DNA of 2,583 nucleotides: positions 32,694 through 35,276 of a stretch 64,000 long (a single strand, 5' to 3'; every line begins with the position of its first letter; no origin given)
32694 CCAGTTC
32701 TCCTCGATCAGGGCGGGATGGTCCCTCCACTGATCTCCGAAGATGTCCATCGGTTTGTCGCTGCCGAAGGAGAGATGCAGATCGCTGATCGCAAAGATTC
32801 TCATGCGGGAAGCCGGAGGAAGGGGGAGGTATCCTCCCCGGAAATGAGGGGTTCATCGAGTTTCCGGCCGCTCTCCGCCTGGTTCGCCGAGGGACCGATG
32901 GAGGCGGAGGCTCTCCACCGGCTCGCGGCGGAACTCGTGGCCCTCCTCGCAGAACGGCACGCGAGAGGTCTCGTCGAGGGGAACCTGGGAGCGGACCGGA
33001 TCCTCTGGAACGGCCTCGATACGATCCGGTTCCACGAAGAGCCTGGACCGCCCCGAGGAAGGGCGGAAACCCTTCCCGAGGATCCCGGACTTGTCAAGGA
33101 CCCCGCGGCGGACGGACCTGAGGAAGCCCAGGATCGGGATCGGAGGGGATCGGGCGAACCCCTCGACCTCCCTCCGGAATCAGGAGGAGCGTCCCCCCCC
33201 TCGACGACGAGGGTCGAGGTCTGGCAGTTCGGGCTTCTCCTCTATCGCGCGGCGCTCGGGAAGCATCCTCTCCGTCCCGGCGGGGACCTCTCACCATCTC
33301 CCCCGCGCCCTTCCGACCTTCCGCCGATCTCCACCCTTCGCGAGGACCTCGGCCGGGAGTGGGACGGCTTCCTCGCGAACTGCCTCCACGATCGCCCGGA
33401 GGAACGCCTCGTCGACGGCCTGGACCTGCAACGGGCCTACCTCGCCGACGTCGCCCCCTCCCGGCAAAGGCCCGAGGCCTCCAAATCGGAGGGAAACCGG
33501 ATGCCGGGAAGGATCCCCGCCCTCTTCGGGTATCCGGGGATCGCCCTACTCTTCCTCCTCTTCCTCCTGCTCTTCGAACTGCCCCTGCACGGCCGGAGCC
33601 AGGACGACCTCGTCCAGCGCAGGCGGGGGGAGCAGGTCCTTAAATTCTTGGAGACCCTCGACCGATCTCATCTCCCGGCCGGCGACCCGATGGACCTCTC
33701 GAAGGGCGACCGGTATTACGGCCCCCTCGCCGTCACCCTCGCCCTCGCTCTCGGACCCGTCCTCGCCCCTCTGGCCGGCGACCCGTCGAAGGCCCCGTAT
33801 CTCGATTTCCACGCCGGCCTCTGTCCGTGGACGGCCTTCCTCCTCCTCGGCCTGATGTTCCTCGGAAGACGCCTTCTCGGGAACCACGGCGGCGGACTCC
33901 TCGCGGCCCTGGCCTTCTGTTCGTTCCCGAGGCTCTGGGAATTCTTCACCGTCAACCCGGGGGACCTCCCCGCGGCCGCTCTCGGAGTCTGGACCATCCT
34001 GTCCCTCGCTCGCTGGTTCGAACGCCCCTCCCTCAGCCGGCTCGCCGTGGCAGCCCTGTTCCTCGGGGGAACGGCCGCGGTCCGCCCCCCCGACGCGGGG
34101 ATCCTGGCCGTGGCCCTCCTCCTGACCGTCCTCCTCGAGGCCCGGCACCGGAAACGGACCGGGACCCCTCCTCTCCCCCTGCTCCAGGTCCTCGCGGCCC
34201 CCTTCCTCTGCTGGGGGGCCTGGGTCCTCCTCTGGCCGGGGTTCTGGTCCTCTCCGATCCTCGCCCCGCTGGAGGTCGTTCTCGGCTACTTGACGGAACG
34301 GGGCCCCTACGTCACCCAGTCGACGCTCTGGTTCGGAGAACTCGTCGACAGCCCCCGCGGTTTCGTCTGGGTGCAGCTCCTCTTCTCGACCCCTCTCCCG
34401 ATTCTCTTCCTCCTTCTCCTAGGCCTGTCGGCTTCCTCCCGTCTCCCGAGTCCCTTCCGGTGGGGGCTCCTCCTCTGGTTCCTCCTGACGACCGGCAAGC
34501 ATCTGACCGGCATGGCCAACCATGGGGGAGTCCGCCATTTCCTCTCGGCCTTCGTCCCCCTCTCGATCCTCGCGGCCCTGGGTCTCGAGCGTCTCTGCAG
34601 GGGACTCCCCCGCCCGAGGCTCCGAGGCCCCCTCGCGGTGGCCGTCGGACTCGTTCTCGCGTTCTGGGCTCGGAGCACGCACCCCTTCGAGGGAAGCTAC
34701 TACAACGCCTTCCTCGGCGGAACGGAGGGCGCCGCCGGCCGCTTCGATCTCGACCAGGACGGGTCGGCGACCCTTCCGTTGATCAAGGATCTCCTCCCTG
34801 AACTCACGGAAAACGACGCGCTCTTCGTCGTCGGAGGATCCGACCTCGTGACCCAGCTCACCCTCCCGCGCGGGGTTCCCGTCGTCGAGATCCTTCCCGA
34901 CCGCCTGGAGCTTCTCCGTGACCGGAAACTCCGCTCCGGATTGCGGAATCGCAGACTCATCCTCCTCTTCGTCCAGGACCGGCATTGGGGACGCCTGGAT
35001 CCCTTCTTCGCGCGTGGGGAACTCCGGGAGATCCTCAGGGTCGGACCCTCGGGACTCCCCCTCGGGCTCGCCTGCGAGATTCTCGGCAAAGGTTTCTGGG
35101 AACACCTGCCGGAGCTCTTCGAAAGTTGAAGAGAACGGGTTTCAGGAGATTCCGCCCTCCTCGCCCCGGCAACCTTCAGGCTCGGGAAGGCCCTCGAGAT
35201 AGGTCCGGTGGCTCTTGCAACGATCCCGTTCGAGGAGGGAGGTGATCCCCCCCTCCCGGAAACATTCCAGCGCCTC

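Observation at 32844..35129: Kinase C-lobe-only pseudokinase fused to a GT-C membrane glycosyltransferase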

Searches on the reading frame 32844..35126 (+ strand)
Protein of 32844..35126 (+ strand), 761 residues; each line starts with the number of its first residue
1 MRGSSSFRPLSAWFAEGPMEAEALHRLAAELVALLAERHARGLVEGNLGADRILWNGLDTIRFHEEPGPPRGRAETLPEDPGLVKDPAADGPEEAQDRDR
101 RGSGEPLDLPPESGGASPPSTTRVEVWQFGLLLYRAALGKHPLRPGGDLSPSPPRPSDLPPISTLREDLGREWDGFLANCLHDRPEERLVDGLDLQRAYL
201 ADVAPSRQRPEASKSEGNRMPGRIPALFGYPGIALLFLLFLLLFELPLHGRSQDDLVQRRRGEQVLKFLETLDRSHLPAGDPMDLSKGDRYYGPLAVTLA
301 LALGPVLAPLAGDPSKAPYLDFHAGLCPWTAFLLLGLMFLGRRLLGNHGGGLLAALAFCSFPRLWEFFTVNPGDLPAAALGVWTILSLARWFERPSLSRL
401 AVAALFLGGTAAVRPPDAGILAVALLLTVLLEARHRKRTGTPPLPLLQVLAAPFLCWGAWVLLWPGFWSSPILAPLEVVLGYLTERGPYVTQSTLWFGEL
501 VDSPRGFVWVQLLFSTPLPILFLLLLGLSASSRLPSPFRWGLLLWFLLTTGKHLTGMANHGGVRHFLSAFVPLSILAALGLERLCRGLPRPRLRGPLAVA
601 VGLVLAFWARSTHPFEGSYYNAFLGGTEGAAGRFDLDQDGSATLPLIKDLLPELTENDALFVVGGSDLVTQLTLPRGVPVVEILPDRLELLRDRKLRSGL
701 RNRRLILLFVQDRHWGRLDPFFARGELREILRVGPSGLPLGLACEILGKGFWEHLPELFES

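Call 5: search_protein_families(library=pfam, proteins=[window:32844-35126:+], max_evalue=10)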
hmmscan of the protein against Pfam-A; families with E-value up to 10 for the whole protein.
window:32844-35126:+ (761 aa): 1 family
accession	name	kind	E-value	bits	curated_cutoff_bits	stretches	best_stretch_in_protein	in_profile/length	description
PF13231.12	PMT_2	-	0.00023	21.9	26.1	1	331-452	33-150/160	Dolichyl-phosphate-mannose-protein mannosyltransferase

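Call 6: search_protein_families(library=ncbifam, proteins=[window:32844-35126:+], max_evalue=10)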
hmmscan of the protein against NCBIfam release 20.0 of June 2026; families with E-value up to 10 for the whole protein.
window:32844-35126:+ (761 aa): 0 families

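Call 7: find_homologous_proteins(query=window:32844-35126:+, max_evalue=0.001)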
Query window:32844-35126:+ (761 aa): 1 proteins with E <= 0.001 among 8000 candidates.
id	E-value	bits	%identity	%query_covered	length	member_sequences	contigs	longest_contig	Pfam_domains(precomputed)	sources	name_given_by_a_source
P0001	0.0e+0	1678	100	98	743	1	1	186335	-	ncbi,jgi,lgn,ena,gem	-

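Call 9: find_encoding_contigs(protein=P0001, flank=10000, max_places=4)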
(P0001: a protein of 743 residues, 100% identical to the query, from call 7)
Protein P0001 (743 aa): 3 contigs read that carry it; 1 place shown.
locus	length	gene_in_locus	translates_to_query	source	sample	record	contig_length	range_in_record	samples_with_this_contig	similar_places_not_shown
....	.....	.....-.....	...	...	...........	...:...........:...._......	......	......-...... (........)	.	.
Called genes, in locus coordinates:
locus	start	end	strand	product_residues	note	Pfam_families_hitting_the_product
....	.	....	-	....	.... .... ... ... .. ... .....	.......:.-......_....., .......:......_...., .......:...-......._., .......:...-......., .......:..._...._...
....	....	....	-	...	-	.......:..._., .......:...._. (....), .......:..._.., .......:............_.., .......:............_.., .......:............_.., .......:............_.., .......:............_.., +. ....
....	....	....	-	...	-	-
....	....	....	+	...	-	-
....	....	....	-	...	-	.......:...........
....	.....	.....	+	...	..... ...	-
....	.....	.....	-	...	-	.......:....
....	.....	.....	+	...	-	-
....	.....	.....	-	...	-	-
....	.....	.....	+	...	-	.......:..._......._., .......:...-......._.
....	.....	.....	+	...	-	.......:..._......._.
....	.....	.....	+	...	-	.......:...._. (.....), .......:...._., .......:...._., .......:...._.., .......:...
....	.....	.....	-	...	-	-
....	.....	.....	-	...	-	-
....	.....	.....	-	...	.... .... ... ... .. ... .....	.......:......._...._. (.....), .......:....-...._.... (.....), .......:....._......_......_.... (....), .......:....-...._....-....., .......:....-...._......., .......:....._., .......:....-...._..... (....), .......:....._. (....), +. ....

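Call 20: search_protein_representatives(protein=window:32844-35126:+)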
Query: 761 residues. Proteins with E-value up to 0.001 (for the whole library): 1272; up to 1e-10: 140; up to 1e-30: 9. The best 150 are listed.
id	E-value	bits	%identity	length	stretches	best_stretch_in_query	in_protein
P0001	0.0e+00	1677.6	100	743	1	19-761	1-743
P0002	4.7e-129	448.1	45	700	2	152-744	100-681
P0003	1.1e-122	427.0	45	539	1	226-759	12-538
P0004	1.8e-118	413.1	44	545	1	228-758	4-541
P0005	3.9e-101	355.7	45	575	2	229-586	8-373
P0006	9.6e-89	314.7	43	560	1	271-758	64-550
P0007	5.3e-81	289.1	40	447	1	307-759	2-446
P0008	2.5e-77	277.0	44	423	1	221-596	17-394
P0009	1.1e-35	139.2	46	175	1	598-759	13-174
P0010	1.5e-29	119.0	44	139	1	624-761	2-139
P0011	2.7e-21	91.7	34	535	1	352-663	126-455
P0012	6.7e-20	87.0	34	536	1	241-641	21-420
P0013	1.7e-19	85.7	34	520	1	234-638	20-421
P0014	5.5e-19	84.0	33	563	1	234-638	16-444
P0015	9.2e-18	80.0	32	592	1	230-637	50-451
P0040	6.3e-14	67.3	38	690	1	301-643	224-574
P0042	6.8e-14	67.2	30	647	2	395-638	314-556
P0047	2.0e-13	65.7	31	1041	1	351-663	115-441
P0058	4.1e-13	64.6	29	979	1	249-639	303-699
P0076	2.3e-12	62.1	35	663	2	386-642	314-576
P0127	6.9e-11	57.2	41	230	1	8-204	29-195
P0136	8.8e-11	56.9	26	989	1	343-638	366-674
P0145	1.4e-10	56.2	28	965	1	330-641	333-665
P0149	1.6e-10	56.0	29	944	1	325-638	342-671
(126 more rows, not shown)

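Call 22: search_protein_families(library=pfam, proteins=[P0002, P0127, P0040, P0042, P0058, P0076, P0136, P0145, P0149, P0047], max_evalue=0.01)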
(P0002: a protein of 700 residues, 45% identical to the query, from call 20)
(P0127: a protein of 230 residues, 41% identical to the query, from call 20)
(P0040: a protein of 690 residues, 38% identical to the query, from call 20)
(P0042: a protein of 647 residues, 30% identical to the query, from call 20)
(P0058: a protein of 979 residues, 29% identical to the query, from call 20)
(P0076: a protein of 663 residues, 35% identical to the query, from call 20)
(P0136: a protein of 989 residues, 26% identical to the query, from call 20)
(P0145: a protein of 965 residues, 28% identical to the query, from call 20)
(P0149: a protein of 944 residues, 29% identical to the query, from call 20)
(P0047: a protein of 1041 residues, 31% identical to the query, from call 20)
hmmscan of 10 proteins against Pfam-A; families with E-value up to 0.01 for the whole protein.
P0002 (700 aa): 1 family
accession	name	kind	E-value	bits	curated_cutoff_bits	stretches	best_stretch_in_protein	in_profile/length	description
PF13231.12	PMT_2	-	0.0071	17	26.1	1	269-373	29-130/160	Dolichyl-phosphate-mannose-protein mannosyltransferase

P0127 (230 aa): 2 families
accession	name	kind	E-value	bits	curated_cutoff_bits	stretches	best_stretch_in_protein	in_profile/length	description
PF00069.31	Pkinase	-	1.4e-06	28.4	31.7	1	92-182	157-253/263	Protein kinase domain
PF07714.23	PK_Tyr_Ser-Thr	-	3.9e-05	23.5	23.1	1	94-181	166-249/258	Protein tyrosine and serine/threonine kinase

P0040 (690 aa): 1 family
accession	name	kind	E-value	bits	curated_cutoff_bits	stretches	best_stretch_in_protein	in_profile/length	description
PF13231.12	PMT_2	-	1e-07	32.8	26.1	1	243-382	26-158/160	Dolichyl-phosphate-mannose-protein mannosyltransferase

P0042 (647 aa): 0 families

P0058 (979 aa): 19 families
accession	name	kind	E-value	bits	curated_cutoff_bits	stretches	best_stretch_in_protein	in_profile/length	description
PF00535.33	Glycos_transf_2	-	4.9e-24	85.6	23.3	1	19-156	1-130/168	Glycosyl transferase family 2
PF07719.23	TPR_2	-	1.3e-11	44.1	27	1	835-867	1-33/34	Tetratricopeptide repeat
PF13181.12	TPR_8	-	8.9e-10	38.4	25.7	0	836-867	2-33/34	Tetratricopeptide repeat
PF13231.12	PMT_2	-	1.5e-08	35.4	26.1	1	356-491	12-142/160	Dolichyl-phosphate-mannose-protein mannosyltransferase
PF13414.12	TPR_11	-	2.7e-08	33.8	26.8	1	808-846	1-39/42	TPR repeat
PF00515.34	TPR_1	-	8.4e-08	32.2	27.8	0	835-868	1-34/34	Tetratricopeptide repeat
PF13428.12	TPR_14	-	2e-06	28.4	23.5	0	837-877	3-43/44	Tetratricopeptide repeat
PF02366.24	PMT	-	2.7e-06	27.6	22.7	1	287-522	3-236/245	Dolichyl-phosphate-mannose-protein mannosyltransferase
PF14559.12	TPR_19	-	3.6e-06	27.7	25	2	812-859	2-49/68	Tetratricopeptide repeat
PF13432.12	TPR_16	-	7.9e-06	26.7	32.7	1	808-868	4-64/65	Tetratricopeptide repeat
PF14561.12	TPR_20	-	1.8e-05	25.4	25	1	853-901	6-54/90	Tetratricopeptide repeat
PF13641.12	Glyco_tranf_2_3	-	4.4e-05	24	27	1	18-124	3-106/230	Glycosyltransferase like family 2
PF13371.12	TPR_9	-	7.9e-05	23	35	0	841-872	35-66/73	Tetratricopeptide repeat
PF13431.12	TPR_17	-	8.1e-05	23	24.4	0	858-889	2-33/34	Tetratricopeptide repeat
PF10111.15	Glyco_tranf_2_2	-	8.1e-05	22.7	27.3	1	19-115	1-92/276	Glycosyltransferase like family 2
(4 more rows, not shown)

P0076 (663 aa): 0 families

P0136 (989 aa): 23 families
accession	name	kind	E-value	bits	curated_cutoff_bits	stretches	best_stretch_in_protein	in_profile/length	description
PF07719.23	TPR_2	-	1.4e-17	62.7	27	2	812-844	2-34/34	Tetratricopeptide repeat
PF14559.12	TPR_19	-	1.4e-13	51.4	25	2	939-988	3-52/68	Tetratricopeptide repeat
PF00515.34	TPR_1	-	1.9e-13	50.1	27.8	3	895-925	3-33/34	Tetratricopeptide repeat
PF13181.12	TPR_8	-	7.6e-13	48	25.7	1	817-844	7-34/34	Tetratricopeptide repeat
PF13431.12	TPR_17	-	1e-12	47.7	24.4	1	917-947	3-33/34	Tetratricopeptide repeat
PF13414.12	TPR_11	-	1.1e-11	44.6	26.8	2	939-975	6-42/42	TPR repeat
PF13428.12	TPR_14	-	3.2e-11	43.2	23.5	0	812-852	2-42/44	Tetratricopeptide repeat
PF13432.12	TPR_16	-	9.3e-10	39.2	32.7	0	786-842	6-62/65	Tetratricopeptide repeat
PF12895.13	ANAPC3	-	1.2e-07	32.4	27.2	1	876-951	6-80/82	Anaphase-promoting complex, cyclosome, subunit 3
PF25060.1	ARM_TT21_2nd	-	4.5e-07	30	27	1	909-971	204-266/270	Tetratricopeptide repeat protein 21 second ARM domain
PF13424.12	TPR_12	-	3.3e-06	27.6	30.1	0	806-842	40-76/77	Tetratricopeptide repeat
PF13174.12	TPR_6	-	1.4e-05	25.8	26.3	0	895-925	2-32/33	Tetratricopeptide repeat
PF02366.24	PMT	-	2.7e-05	24.3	22.7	1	329-486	69-233/245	Dolichyl-phosphate-mannose-protein mannosyltransferase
PF25062.1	ARM_TT21_N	-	4.4e-05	23.8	40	1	791-946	41-221/222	Tetratricopeptide repeat protein 21 N-terminal ARM repeat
PF13176.12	TPR_7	-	0.00013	22.2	27.9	1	815-843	3-31/36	Tetratricopeptide repeat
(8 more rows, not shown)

P0145 (965 aa): 18 families
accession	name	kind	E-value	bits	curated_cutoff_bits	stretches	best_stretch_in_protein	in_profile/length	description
PF07719.23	TPR_2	-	7.2e-21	73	27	3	798-830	2-34/34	Tetratricopeptide repeat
PF00515.34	TPR_1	-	1.1e-19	69.8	27.8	4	832-860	2-30/34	Tetratricopeptide repeat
PF13431.12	TPR_17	-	2.7e-18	65.1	24.4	2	819-851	1-33/34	Tetratricopeptide repeat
PF14559.12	TPR_19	-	1.8e-13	51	25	1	912-961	4-53/68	Tetratricopeptide repeat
PF12895.13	ANAPC3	-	2.4e-12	47.4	27.2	1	809-890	1-81/82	Anaphase-promoting complex, cyclosome, subunit 3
PF13424.12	TPR_12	-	6.6e-12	45.9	30.1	1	832-892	4-72/77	Tetratricopeptide repeat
PF13414.12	TPR_11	-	7.8e-12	45.1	26.8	1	872-913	1-42/42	TPR repeat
PF13432.12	TPR_16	-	2.1e-11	44.5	32.7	0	802-854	2-54/65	Tetratricopeptide repeat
PF13428.12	TPR_14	-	2.2e-11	43.7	23.5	1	798-838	2-42/44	Tetratricopeptide repeat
PF13181.12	TPR_8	-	2.1e-10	40.4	25.7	1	832-861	2-31/34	Tetratricopeptide repeat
PF23914.1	TPR_CcmH_CycH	-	3.3e-09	37.2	42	1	788-887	41-143/158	Cytochrome c-type biogenesis protein H TPR domain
PF13371.12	TPR_9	-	3.8e-08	33.7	35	0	803-852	1-50/73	Tetratricopeptide repeat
PF13174.12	TPR_6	-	1.2e-05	26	26.3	0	902-930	3-31/33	Tetratricopeptide repeat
PF13231.12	PMT_2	-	2.6e-05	24.9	26.1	1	323-441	17-132/160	Dolichyl-phosphate-mannose-protein mannosyltransferase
PF14853.12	Fis1_TPR_C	-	0.00014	22.4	25.3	1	900-945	2-47/53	Fis1 C-terminal tetratricopeptide repeat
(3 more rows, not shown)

P0149 (944 aa): 19 families
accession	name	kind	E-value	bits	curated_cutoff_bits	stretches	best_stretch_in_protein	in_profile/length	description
PF07719.23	TPR_2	-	2.4e-15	55.7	27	0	784-812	6-34/34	Tetratricopeptide repeat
PF14559.12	TPR_19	-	1.1e-13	51.7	25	2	789-852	1-64/68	Tetratricopeptide repeat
PF00515.34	TPR_1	-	7.8e-12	44.9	27.8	1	883-909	3-29/34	Tetratricopeptide repeat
PF13181.12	TPR_8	-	5.7e-11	42.1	25.7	0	882-910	2-30/34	Tetratricopeptide repeat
PF13428.12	TPR_14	-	1.3e-10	41.3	23.5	0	784-821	6-43/44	Tetratricopeptide repeat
PF13432.12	TPR_16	-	2.6e-10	41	32.7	1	854-907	4-57/65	Tetratricopeptide repeat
PF13174.12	TPR_6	-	6.4e-09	36.3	26.3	0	815-845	2-32/33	Tetratricopeptide repeat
PF13431.12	TPR_17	-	6.2e-08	32.8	24.4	0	879-902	11-34/34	Tetratricopeptide repeat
PF13424.12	TPR_12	-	1.2e-06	29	30.1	1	852-909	8-73/77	Tetratricopeptide repeat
PF13371.12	TPR_9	-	4.4e-06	27.1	35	0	822-872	4-54/73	Tetratricopeptide repeat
PF13414.12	TPR_11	-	9.4e-06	25.7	26.8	0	856-895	3-42/42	TPR repeat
PF13176.12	TPR_7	-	8.1e-05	22.9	27.9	0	883-908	1-28/36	Tetratricopeptide repeat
PF02366.24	PMT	-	0.00022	21.3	22.7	1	250-483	2-234/245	Dolichyl-phosphate-mannose-protein mannosyltransferase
PF12895.13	ANAPC3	-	0.00029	21.5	27.2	1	791-870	1-79/82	Anaphase-promoting complex, cyclosome, subunit 3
PF23914.1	TPR_CcmH_CycH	-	0.00038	20.8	42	1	785-875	56-149/158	Cytochrome c-type biogenesis protein H TPR domain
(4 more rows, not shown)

P0047 (1041 aa): 1 family
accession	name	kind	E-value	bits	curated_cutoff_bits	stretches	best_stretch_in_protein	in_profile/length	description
PF13231.12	PMT_2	-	4.2e-05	24.2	26.1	1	89-225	26-155/160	Dolichyl-phosphate-mannose-protein mannosyltransferase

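Call 28: find_homologous_proteins(query=A4, max_evalue=1e-20)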
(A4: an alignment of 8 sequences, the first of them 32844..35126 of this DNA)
Query A4 (8 sequences) (761 aa, profile of the alignment): 1 proteins with E <= 1e-20 among 8000 candidates.
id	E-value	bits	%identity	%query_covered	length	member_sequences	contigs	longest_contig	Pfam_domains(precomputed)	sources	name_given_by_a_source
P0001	1.6e-232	791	100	98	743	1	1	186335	-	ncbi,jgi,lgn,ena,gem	-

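Call 29: find_related_loci(query=A4, collection=genome_contigs, flank=6000)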
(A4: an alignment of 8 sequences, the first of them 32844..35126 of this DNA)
Query A4 (761 aa) in genome_contigs; peptide patterns used: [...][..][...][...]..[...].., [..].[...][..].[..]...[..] (x = any residue, [..] = any of these).
82 stretches matched a pattern; 8 encode a relative of the query (tblastn E <= 1e-3); 7 distinct loci.
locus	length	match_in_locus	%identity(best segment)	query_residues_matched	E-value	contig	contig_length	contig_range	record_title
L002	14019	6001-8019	40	14-743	2e-109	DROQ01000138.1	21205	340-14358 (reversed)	MAG TPA_asm: Planctomycetota bacterium isolate HyVt-539 HyVt-539_k145_371888, whole genome shotgun sequence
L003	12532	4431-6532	41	110-759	6e-87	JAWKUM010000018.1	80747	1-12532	MAG: Planctomycetota bacterium isolate ABC2.42 ABC2.42.fa-18, whole genome shotgun sequence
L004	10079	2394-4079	39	212-759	1e-74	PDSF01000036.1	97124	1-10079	MAG: Planctomycetota bacterium isolate DOLJORAL78_63_9 DolJOral78_scaffold_163, whole genome shotgun sequence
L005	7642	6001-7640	38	1-561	4e-70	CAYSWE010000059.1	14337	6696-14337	MAG TPA_asm: uncultured Phycisphaerales bacterium isolate SRP163575_co1_399 genome assembly, contig: NODE_9167_length_14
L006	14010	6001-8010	36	17-743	3e-110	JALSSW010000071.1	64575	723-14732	MAG: Planctomycetota bacterium isolate 356-308_metabat2_scaf2bin.073 356-308_scaffold_220_c1, whole genome shotgun seque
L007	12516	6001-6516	33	511-675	5e-11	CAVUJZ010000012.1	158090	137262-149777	MAG: uncultured Acidobacteriota bacterium isolate MFD01721.bin.2.2 genome assembly, contig: contig_3062, whole genome sh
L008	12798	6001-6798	28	462-715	9e-7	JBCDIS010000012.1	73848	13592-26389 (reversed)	MAG: Acidobacteriota bacterium isolate P01_H01_bin.185 k141_1974606_length_73848_cov_18.4949, whole genome shotgun seque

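Call 30: find_encoding_contigs(protein=P0002, flank=8000, max_places=4)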
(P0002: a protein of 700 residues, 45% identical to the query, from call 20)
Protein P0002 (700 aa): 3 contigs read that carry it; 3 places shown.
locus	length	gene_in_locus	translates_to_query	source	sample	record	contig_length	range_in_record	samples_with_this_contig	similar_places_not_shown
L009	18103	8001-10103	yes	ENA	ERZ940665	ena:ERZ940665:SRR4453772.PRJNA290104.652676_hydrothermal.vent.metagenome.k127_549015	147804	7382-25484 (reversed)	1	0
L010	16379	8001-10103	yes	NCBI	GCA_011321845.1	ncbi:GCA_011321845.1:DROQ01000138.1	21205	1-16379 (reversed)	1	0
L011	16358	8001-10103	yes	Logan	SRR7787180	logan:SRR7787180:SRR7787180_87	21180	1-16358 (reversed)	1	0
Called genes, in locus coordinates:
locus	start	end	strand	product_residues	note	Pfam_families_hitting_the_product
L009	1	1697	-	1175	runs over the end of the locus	PF02574:S-methyl_trans, PF00809:Pterin_bind, PF02607:B12-binding_2, PF02310:B12-binding, PF02965:Met_synt_B12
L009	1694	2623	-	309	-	PF01022:HTH_5, PF12840:HTH_20, PF13489:Methyltransf_23, PF01209:Ubie_methyltran, PF13847:Methyltransf_31, PF08241:Methyltransf_11, PF08242:Methyltransf_12, PF13649:Methyltransf_25, +2 more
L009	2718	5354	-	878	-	-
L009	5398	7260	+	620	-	PF11028:TMEM260_N (faint), PF13231:PMT_2 (weak)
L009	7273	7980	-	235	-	PF00149:Metallophos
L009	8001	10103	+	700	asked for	-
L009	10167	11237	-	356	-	PF04107:GCS2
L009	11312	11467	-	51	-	-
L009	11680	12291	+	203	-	-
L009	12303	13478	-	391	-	-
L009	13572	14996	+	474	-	PF01565:FAD_binding_4, PF02913:FAD-oxidase_C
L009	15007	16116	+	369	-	PF01565:FAD_binding_4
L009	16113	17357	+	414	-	PF00037:Fer4 (faint), PF12797:Fer4_2 (faint), PF13183:Fer4_8, PF13187:Fer4_9 (faint), PF13237:Fer4_10 (weak), PF12838:Fer4_7, PF13534:Fer4_17, PF02754:CCG, +2 more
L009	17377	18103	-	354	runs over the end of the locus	-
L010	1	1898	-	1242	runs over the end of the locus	PF02574:S-methyl_trans, PF00809:Pterin_bind, PF02607:B12-binding_2, PF02310:B12-binding, PF02965:Met_synt_B12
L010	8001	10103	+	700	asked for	-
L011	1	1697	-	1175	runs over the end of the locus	PF02574:S-methyl_trans, PF00809:Pterin_bind, PF02607:B12-binding_2, PF02310:B12-binding, PF02965:Met_synt_B12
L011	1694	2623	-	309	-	PF01022:HTH_5, PF12840:HTH_20, PF13489:Methyltransf_23, PF01209:Ubie_methyltran, PF13847:Methyltransf_31, PF08241:Methyltransf_11, PF08242:Methyltransf_12, PF13649:Methyltransf_25, +2 more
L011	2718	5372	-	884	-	-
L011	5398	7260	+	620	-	PF11028:TMEM260_N (faint), PF13231:PMT_2 (weak)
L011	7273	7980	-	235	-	PF00149:Metallophos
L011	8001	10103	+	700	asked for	-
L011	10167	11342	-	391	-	PF04107:GCS2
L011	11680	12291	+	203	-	-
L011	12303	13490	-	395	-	-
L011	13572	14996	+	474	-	PF01565:FAD_binding_4, PF02913:FAD-oxidase_C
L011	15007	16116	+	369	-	PF01565:FAD_binding_4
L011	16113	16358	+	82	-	?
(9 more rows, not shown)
